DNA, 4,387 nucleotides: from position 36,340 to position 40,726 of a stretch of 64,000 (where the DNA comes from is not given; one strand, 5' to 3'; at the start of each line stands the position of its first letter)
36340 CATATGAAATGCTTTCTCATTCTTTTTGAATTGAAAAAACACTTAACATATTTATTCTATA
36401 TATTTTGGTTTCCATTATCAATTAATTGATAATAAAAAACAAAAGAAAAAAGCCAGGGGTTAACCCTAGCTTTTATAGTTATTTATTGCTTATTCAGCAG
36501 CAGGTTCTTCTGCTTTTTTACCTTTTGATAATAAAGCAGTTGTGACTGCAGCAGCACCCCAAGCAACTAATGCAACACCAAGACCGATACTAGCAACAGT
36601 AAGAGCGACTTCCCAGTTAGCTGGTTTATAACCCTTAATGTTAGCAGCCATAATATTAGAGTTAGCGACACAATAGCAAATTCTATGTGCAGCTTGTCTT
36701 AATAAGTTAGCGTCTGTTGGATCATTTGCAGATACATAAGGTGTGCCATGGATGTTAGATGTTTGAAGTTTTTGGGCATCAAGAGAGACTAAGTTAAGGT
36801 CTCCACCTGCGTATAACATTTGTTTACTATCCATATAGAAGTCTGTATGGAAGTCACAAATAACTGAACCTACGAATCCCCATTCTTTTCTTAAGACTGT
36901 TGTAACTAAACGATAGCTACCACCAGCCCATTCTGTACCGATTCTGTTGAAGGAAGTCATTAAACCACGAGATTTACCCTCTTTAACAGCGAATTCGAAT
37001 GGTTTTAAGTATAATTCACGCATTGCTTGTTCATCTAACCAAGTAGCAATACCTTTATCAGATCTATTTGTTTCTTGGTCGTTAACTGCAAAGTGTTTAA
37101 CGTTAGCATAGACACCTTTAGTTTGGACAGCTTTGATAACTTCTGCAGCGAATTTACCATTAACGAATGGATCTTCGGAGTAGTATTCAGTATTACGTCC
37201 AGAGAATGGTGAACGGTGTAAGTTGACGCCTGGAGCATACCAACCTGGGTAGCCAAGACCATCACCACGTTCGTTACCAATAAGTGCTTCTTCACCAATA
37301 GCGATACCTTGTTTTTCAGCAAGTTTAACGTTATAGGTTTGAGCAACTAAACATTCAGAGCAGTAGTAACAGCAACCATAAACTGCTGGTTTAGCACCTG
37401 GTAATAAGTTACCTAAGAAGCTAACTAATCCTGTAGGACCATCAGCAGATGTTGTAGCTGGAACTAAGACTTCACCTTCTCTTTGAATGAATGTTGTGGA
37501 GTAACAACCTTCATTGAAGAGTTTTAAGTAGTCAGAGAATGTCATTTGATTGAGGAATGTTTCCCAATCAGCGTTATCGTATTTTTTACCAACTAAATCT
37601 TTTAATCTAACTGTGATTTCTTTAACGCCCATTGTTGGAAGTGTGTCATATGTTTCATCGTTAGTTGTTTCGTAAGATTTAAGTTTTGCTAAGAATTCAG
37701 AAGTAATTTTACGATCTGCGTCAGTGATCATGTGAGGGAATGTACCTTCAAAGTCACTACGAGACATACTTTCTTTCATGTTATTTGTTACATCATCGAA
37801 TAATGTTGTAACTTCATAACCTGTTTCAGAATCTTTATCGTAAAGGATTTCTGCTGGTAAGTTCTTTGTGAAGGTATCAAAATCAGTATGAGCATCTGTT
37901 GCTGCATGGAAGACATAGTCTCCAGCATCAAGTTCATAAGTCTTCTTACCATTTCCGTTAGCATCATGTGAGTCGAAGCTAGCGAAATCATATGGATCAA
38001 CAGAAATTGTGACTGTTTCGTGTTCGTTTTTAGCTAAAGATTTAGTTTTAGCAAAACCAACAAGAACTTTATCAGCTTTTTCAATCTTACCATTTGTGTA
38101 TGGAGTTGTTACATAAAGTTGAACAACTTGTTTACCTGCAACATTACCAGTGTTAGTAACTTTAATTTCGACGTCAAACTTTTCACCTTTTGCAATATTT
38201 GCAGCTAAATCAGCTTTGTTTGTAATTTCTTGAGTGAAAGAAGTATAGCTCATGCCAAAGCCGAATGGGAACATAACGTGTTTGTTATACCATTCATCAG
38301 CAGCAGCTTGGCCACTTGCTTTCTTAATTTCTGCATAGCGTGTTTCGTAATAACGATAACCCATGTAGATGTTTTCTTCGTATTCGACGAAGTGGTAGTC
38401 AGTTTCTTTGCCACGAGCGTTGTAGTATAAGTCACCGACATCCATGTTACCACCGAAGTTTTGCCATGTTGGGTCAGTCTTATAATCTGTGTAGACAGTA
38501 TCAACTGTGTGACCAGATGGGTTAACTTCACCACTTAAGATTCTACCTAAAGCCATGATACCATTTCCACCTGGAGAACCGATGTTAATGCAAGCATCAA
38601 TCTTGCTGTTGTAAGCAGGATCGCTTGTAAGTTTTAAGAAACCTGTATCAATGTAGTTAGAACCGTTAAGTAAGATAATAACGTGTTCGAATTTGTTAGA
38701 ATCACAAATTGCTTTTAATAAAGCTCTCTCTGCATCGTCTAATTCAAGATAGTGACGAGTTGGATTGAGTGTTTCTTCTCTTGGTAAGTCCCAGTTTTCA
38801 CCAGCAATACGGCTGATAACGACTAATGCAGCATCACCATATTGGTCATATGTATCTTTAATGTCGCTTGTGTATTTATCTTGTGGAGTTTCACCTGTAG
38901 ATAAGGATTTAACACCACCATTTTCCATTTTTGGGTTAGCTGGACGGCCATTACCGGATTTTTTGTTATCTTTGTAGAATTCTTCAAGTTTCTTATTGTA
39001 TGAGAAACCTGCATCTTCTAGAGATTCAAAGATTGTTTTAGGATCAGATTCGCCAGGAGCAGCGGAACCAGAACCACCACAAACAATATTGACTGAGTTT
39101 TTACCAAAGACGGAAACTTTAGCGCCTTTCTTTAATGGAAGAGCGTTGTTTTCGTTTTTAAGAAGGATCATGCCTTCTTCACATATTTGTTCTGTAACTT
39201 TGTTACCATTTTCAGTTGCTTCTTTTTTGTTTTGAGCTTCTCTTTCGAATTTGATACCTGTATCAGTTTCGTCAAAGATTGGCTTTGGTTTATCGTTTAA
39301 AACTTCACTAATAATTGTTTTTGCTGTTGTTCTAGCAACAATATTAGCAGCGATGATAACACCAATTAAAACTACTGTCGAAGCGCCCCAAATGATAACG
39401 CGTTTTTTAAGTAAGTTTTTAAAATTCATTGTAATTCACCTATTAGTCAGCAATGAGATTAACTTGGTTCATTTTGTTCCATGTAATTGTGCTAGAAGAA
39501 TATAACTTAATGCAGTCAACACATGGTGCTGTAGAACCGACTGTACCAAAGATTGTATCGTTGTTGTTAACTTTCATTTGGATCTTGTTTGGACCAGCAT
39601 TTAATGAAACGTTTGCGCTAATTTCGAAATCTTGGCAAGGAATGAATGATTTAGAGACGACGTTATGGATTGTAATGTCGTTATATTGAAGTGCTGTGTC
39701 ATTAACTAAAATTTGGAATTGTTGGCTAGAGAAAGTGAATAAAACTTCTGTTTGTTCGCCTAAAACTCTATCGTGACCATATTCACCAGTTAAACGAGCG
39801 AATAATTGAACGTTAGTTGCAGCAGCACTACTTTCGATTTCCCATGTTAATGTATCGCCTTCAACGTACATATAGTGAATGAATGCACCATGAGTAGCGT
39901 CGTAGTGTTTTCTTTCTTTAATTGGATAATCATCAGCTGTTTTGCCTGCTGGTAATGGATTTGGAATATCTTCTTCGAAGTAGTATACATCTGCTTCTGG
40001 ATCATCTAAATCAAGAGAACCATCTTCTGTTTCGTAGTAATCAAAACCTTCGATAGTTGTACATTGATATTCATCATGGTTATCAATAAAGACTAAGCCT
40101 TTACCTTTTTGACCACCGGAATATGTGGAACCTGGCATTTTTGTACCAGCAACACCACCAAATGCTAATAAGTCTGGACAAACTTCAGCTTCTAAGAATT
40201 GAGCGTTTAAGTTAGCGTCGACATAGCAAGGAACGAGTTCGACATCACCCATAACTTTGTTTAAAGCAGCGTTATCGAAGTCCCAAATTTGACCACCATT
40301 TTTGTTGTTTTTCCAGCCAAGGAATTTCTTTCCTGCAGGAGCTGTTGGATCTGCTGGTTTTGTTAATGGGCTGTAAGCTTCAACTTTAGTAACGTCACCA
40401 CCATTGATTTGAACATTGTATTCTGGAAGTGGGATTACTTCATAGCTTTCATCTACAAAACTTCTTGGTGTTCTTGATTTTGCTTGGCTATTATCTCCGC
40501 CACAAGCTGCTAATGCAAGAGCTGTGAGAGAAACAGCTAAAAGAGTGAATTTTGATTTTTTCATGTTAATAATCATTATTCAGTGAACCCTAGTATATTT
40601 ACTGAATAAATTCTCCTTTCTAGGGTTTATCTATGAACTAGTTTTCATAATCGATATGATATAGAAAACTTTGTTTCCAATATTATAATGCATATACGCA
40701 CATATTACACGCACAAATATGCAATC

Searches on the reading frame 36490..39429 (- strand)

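Call 59: search_protein_families(library=pfam, proteins=[window:36490-39429:-], max_evalue=0.0001)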
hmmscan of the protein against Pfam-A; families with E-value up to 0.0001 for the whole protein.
window:36490-39429:- (979 aa): 3 families
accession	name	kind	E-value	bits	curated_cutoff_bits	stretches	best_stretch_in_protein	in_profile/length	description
PF01915.27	Glyco_hydro_3_C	-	4.7e-23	82.6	31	1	87-358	1-200/200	Glycosyl hydrolase family 3 C-terminal domain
PF00933.27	Glyco_hydro_3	-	8.2e-23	81.7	27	1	695-861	91-253/316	Glycosyl hydrolase family 3 N terminal domain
PF14310.12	Fn3-like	-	1.1e-11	45.2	25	1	435-511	2-69/71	Fibronectin type III-like domain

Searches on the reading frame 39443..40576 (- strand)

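Call 90: search_protein_families(library=pfam, proteins=[window:39443-40576:-], max_evalue=0.00001)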
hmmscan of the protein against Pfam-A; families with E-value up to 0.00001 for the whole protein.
window:39443-40576:- (377 aa): 1 family
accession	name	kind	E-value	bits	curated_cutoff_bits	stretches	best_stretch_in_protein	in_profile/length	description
PF09479.16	Flg_new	-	9.9e-06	26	27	0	58-103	8-53/65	Listeria-Bacteroides repeat domain (List_Bact_rpt)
